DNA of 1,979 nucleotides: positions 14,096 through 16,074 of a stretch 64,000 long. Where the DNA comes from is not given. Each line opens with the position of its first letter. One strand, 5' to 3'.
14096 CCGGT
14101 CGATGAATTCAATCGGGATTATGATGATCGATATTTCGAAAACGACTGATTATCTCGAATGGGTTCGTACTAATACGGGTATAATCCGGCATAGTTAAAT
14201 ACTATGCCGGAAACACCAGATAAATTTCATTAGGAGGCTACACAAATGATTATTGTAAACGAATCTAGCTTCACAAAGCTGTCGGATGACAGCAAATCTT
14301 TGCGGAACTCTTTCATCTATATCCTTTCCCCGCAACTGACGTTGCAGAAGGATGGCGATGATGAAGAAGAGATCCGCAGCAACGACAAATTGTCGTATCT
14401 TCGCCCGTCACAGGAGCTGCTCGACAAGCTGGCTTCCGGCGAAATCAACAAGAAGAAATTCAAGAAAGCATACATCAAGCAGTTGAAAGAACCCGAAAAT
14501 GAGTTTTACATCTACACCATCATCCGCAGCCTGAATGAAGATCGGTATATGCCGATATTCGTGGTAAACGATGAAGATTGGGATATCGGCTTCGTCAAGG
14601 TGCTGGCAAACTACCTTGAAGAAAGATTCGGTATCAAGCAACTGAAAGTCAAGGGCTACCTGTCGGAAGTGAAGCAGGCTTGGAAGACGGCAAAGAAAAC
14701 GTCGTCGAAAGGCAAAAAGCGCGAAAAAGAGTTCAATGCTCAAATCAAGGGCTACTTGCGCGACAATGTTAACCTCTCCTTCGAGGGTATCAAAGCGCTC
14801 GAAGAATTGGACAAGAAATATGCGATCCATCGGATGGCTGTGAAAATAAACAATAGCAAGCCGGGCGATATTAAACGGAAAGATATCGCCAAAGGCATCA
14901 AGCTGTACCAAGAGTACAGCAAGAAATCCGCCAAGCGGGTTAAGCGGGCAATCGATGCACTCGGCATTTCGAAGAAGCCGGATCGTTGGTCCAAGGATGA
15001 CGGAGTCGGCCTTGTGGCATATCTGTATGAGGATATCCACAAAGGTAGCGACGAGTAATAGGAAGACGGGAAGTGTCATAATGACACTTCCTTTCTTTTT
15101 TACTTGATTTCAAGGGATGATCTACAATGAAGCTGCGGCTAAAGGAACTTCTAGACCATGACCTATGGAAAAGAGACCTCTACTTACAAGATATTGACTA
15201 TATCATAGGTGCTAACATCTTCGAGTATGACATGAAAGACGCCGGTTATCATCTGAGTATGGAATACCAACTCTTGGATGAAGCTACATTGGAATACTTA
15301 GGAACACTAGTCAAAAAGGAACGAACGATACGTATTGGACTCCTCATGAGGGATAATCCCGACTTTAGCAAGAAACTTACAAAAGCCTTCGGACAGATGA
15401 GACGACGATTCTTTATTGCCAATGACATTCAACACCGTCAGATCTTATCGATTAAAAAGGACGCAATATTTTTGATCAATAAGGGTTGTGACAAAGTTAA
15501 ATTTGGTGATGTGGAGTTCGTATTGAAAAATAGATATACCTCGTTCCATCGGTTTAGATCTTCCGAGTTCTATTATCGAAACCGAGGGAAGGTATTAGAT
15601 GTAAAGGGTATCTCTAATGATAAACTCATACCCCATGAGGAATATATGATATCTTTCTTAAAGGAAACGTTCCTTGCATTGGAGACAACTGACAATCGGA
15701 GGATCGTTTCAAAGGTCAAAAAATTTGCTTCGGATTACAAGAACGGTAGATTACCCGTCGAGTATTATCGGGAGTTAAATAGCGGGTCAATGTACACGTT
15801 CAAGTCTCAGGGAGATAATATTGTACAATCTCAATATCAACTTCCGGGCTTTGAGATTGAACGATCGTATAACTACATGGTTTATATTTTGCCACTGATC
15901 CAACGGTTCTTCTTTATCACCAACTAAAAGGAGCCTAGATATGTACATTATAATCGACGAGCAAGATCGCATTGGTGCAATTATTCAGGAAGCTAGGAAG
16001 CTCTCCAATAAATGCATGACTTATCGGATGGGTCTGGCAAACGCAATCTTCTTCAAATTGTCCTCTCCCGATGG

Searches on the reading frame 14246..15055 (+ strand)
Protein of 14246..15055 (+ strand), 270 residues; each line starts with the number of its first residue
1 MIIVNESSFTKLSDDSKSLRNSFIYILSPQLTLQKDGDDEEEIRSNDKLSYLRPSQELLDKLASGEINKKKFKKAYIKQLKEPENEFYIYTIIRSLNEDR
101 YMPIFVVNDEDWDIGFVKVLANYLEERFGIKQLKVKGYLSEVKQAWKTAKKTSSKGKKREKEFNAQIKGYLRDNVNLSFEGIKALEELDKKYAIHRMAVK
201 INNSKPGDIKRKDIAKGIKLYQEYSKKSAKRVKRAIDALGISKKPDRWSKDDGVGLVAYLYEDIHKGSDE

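Call 10: search_protein_families(library=pfam, proteins=[window:14246-15055:+], max_evalue=0.01)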
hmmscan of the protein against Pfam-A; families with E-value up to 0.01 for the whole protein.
window:14246-15055:+ (270 aa): 2 families
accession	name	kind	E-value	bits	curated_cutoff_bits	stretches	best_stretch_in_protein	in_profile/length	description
PF22751.1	DUF488-N3a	-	0.002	18.8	27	1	48-127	38-117/118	Active DUF488-N3 subclade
PF22752.1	DUF488-N3i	-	0.0038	18.2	27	1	40-128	31-115/131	Inactive DUF488-N3 subclade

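Call 11: search_protein_families(library=phrogs, proteins=[window:14246-15055:+], max_evalue=0.001)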
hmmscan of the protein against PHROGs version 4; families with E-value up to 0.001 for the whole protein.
window:14246-15055:+ (270 aa): 0 families

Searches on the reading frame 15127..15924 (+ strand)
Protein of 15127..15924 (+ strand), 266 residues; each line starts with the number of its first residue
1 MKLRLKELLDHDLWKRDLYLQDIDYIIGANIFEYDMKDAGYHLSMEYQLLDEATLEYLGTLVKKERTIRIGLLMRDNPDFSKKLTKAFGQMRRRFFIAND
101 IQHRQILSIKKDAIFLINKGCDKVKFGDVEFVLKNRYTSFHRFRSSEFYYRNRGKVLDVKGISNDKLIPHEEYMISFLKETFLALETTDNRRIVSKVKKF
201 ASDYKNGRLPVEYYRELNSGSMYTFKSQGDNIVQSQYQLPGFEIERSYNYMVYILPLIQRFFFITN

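Call 10: search_protein_families(library=pfam, proteins=[window:15127-15924:+], max_evalue=0.01)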
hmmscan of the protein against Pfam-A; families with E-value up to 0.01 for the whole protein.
window:15127-15924:+ (266 aa): 0 families

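Call 11: search_protein_families(library=phrogs, proteins=[window:15127-15924:+], max_evalue=0.001)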
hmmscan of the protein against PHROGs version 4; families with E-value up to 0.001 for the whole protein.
window:15127-15924:+ (266 aa): 1 family
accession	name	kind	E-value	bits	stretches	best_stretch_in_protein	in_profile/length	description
phrog_21037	-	unknown function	4.7e-41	141.8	1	15-259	8-253/257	-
